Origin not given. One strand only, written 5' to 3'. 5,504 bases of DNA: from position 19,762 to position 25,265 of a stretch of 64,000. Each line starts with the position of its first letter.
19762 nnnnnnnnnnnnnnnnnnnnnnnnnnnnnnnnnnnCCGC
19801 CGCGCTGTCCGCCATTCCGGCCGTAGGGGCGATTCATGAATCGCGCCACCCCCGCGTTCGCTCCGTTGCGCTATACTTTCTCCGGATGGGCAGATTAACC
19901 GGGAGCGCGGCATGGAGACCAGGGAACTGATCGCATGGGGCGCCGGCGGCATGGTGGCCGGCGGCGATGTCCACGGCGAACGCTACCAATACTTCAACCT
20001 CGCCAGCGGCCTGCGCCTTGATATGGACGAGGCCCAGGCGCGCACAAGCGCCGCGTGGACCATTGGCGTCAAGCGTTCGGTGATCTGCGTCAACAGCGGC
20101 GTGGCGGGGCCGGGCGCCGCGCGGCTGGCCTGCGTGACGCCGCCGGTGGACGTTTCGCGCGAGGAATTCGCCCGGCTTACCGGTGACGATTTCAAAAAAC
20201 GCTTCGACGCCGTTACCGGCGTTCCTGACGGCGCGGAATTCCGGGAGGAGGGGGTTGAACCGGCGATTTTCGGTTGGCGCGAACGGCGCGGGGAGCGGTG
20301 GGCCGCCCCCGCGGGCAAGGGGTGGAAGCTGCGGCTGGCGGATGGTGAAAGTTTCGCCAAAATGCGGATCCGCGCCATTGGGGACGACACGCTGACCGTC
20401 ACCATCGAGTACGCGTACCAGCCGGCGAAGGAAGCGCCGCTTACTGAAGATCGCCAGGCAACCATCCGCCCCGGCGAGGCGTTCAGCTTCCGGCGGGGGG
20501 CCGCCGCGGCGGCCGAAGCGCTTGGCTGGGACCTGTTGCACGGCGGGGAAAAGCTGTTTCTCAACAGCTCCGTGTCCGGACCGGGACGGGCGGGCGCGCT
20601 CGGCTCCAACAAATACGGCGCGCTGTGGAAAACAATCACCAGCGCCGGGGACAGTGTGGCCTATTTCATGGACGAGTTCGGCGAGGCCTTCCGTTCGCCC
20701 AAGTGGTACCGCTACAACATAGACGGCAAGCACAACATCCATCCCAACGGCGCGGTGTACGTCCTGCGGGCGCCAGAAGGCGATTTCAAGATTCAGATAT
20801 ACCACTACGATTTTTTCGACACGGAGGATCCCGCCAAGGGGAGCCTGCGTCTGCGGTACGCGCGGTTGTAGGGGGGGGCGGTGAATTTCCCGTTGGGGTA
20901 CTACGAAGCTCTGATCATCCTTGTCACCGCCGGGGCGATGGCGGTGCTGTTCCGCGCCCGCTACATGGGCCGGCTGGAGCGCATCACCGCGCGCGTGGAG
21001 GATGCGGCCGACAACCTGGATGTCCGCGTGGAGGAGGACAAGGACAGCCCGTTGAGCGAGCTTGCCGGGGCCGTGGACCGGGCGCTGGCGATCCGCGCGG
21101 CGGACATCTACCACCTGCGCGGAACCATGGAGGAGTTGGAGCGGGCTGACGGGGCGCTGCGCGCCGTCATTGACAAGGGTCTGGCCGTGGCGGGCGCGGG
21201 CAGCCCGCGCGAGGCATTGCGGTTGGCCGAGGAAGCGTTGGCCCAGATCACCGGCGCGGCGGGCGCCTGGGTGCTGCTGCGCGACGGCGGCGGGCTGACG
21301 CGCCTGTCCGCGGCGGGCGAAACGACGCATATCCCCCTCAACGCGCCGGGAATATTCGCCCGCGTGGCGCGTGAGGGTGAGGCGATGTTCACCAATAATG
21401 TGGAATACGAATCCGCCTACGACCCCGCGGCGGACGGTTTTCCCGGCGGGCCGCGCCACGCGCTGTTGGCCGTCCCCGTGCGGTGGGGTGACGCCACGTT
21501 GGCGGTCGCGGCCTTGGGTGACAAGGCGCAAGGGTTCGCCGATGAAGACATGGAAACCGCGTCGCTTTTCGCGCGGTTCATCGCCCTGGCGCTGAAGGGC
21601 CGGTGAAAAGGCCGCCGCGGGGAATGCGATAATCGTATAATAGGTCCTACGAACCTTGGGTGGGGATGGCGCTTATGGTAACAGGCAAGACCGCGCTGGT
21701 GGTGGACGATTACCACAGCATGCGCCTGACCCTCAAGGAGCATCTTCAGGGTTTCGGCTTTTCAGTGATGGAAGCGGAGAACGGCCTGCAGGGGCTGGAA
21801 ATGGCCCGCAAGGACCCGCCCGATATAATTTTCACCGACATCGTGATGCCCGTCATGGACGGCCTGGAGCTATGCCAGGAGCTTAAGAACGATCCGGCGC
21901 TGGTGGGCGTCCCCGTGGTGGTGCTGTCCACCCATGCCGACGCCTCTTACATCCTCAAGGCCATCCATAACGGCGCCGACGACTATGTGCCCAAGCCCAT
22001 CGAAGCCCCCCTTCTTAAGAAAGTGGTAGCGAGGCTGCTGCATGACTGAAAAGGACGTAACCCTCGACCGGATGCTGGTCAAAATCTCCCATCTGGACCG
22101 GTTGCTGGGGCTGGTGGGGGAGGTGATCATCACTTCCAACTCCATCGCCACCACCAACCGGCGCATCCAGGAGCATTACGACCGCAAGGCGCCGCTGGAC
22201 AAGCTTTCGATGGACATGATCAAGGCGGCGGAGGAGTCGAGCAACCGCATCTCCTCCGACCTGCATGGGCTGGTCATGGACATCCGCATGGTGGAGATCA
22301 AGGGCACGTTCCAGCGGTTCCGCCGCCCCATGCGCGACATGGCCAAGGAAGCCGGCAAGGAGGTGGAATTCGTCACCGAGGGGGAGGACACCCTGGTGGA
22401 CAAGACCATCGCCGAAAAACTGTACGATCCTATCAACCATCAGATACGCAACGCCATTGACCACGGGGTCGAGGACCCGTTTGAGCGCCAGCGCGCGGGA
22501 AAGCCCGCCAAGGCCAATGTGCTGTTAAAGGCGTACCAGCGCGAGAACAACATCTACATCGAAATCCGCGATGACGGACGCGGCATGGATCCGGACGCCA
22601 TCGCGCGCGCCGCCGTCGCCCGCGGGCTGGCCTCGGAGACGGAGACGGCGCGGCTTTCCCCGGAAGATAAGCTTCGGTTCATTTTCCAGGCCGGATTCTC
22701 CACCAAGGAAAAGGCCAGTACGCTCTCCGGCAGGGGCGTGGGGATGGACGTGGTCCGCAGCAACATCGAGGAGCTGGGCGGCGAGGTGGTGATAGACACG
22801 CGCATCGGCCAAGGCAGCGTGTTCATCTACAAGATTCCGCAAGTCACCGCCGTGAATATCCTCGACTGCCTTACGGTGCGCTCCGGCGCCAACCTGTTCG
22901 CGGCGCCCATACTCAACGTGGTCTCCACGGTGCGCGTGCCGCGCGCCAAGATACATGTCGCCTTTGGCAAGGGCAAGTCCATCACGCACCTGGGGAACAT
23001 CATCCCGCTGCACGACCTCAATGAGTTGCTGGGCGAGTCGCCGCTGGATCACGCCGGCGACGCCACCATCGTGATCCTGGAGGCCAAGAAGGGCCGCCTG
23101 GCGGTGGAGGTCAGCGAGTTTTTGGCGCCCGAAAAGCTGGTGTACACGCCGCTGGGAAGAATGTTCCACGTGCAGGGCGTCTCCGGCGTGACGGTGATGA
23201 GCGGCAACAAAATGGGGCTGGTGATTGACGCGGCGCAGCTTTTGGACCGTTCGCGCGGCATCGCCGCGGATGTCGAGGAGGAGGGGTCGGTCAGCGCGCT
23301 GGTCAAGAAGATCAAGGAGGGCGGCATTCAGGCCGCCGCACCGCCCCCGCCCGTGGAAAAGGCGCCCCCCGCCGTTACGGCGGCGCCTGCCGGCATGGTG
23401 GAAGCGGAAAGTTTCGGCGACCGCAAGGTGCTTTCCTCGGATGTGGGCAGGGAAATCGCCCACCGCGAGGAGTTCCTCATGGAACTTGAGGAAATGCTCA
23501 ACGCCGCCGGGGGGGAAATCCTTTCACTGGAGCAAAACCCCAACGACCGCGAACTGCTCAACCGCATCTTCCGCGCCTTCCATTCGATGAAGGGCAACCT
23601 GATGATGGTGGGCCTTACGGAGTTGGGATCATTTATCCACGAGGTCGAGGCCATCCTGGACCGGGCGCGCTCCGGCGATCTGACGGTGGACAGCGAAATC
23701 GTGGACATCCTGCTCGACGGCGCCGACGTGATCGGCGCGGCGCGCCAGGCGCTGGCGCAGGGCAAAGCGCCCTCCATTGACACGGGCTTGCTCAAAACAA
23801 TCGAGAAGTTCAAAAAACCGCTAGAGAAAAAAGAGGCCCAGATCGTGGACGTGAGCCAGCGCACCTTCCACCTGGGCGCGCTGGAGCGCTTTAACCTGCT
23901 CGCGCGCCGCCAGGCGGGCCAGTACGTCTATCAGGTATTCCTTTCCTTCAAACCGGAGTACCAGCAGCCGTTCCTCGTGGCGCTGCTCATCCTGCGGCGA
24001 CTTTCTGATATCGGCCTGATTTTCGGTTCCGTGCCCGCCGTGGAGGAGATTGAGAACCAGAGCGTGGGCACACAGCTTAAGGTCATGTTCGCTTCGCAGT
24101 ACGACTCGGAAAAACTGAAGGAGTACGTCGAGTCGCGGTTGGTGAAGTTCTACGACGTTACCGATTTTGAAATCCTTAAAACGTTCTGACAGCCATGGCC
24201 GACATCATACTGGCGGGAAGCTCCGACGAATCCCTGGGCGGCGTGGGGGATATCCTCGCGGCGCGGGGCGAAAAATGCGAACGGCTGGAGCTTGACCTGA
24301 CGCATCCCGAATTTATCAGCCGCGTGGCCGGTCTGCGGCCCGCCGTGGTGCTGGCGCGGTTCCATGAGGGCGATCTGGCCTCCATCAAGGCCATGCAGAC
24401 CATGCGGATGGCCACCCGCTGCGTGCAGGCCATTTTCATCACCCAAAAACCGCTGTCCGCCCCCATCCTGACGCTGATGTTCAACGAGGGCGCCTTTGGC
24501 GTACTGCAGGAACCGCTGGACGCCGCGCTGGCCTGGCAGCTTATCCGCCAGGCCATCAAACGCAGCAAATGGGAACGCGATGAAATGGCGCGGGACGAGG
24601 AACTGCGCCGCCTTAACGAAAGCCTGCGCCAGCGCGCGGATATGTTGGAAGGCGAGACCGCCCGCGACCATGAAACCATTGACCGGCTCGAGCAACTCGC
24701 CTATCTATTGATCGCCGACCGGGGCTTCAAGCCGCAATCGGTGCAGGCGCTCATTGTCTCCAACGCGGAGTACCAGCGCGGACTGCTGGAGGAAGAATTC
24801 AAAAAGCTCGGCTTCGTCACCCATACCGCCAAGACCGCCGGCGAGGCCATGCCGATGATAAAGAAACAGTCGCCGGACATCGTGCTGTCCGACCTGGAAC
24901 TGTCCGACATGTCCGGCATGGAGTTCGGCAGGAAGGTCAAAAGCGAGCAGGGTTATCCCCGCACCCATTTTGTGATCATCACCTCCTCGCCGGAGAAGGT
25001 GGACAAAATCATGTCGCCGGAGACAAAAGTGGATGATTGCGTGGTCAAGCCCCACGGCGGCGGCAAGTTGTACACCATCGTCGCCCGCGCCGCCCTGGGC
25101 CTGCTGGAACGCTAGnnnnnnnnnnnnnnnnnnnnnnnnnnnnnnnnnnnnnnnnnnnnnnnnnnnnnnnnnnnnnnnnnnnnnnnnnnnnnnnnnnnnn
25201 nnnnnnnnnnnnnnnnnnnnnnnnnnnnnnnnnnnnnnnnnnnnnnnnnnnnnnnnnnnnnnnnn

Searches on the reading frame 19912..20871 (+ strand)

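Call 20: search_protein_families(library=pfam, proteins=[window:19912-20871:+], max_evalue=0.00001)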
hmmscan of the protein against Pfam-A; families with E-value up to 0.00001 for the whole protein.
window:19912-20871:+ (319 aa): 1 family
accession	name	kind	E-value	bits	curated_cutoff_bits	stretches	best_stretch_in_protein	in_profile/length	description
PF14064.11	HmuY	-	2e-06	28.5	27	0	24-112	4-70/157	HmuY protein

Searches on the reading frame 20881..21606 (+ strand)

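Call 20: search_protein_families(library=pfam, proteins=[window:20881-21606:+], max_evalue=0.00001)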
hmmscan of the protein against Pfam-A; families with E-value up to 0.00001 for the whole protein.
window:20881-21606:+ (241 aa): 3 families
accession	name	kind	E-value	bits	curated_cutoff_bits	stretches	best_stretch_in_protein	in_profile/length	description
PF13185.12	GAF_2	-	5.8e-15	56.1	28.6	1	108-238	3-135/136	GAF domain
PF01590.32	GAF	-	2.7e-10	41.3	22.4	1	110-238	3-133/133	GAF domain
PF13492.12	GAF_3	-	2.2e-06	28.5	27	1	118-238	11-127/129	GAF domain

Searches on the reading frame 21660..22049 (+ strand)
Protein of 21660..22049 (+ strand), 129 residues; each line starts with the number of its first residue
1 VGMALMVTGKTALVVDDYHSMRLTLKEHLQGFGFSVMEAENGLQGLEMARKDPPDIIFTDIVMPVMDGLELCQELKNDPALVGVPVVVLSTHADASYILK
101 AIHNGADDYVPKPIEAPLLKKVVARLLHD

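Call 20: search_protein_families(library=pfam, proteins=[window:21660-22049:+], max_evalue=0.00001)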
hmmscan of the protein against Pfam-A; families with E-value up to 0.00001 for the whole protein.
window:21660-22049:+ (129 aa): 1 family
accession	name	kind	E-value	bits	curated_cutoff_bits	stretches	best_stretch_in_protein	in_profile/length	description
PF00072.30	Response_reg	-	1.5e-28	99.6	30.2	1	13-123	2-110/111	Response regulator receiver domain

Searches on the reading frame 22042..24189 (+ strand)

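Call 20: search_protein_families(library=pfam, proteins=[window:22042-24189:+], max_evalue=0.00001)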
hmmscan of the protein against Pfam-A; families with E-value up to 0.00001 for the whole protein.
window:22042-24189:+ (715 aa): 5 families
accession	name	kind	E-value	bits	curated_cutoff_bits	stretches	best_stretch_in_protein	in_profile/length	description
PF02518.31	HATPase_c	-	2e-15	57.6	26.4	1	133-267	8-109/111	Histidine kinase-, DNA gyrase B-, and HSP90-like ATPase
PF01584.24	CheW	-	6.3e-15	55.4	23.5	1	276-403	2-136/138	CheW-like domain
PF01627.28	Hpt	-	1.2e-10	41.9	24.6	1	476-559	4-76/84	Hpt domain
PF07194.16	P2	-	4.2e-09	36.8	23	1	629-701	1-74/81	P2 response regulator binding domain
PF02895.20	H-kinase_dim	-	6.8e-07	30.1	23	1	13-81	6-68/68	Signal transducing histidine kinase, homodimeric domain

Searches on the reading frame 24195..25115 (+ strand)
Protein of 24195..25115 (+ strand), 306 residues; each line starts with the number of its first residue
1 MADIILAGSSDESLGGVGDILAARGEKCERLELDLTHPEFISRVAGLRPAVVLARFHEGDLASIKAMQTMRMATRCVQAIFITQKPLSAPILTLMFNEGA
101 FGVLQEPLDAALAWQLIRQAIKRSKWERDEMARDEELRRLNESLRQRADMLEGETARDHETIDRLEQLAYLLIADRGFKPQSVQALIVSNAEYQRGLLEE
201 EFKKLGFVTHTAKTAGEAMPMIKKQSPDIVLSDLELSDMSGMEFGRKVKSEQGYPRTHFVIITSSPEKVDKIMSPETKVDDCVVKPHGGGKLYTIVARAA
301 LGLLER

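Call 20: search_protein_families(library=pfam, proteins=[window:24195-25115:+], max_evalue=0.00001)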
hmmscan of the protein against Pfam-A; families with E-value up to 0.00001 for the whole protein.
window:24195-25115:+ (306 aa): 1 family
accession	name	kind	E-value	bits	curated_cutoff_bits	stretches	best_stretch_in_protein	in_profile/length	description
PF00072.30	Response_reg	-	2.1e-15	57.3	30.2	1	186-296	2-110/111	Response regulator receiver domain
